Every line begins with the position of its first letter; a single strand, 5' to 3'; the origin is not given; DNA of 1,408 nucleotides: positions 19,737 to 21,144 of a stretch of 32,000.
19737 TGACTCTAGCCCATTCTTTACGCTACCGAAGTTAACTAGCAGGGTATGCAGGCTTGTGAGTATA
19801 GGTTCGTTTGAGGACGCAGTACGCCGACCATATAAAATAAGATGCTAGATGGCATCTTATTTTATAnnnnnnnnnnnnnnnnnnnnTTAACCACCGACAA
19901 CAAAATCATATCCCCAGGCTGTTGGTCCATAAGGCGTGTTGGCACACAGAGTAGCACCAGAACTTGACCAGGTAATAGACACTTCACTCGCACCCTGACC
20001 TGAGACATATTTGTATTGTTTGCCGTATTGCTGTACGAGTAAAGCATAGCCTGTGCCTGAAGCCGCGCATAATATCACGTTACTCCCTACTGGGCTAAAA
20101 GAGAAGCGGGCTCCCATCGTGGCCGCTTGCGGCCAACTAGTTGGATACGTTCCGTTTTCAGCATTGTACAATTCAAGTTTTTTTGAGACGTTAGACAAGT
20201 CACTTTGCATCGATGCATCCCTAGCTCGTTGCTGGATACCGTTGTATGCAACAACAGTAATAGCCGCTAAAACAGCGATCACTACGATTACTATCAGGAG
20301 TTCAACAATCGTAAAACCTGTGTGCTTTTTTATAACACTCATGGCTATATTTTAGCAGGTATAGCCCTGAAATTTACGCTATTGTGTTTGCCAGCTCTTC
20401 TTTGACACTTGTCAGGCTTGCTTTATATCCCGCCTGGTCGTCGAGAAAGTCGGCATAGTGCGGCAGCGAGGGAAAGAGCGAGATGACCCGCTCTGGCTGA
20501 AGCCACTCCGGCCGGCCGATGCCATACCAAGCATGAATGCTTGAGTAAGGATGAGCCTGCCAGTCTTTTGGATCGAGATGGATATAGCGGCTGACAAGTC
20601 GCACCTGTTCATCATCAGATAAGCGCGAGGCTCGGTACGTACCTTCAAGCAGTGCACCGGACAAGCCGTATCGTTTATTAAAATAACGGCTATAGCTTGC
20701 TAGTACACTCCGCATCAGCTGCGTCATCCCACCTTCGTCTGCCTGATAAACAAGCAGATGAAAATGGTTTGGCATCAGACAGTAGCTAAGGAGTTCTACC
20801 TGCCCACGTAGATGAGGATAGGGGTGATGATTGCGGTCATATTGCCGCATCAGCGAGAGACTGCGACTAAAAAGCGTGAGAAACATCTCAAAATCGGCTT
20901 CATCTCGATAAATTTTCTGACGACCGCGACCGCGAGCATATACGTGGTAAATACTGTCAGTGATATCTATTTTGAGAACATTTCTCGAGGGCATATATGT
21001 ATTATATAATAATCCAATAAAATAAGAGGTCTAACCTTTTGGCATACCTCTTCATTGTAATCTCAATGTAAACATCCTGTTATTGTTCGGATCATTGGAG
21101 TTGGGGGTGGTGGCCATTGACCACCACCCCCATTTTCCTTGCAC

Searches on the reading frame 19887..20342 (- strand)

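Call 10: search_protein_families(library=pfam, proteins=[window:19887-20342:-], max_evalue=0.01)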
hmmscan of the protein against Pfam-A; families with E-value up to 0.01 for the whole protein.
window:19887-20342:- (151 aa): 3 families
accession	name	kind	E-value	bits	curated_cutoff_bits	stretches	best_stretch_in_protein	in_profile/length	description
PF07963.17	N_methyl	-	1.7e-06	27.8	21.2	1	5-29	2-26/27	Prokaryotic N-terminal methylation motif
PF08334.16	T2SSG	-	0.0038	17.7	21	0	37-69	6-38/108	Type II secretion system (T2SS), protein G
PF25686.1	Betaherpes_U91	-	0.0091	15.9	27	0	7-54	10-54/157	Betaherpesvirus U91 protein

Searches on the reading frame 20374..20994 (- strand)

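Call 10: search_protein_families(library=pfam, proteins=[window:20374-20994:-], max_evalue=0.01)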
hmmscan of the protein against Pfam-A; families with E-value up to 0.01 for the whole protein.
window:20374-20994:- (206 aa): 1 family
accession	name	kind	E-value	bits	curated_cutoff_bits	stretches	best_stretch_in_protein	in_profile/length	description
PF01797.21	Y1_Tnp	-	4.8e-08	33.6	23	1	65-139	40-119/121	Transposase IS200 like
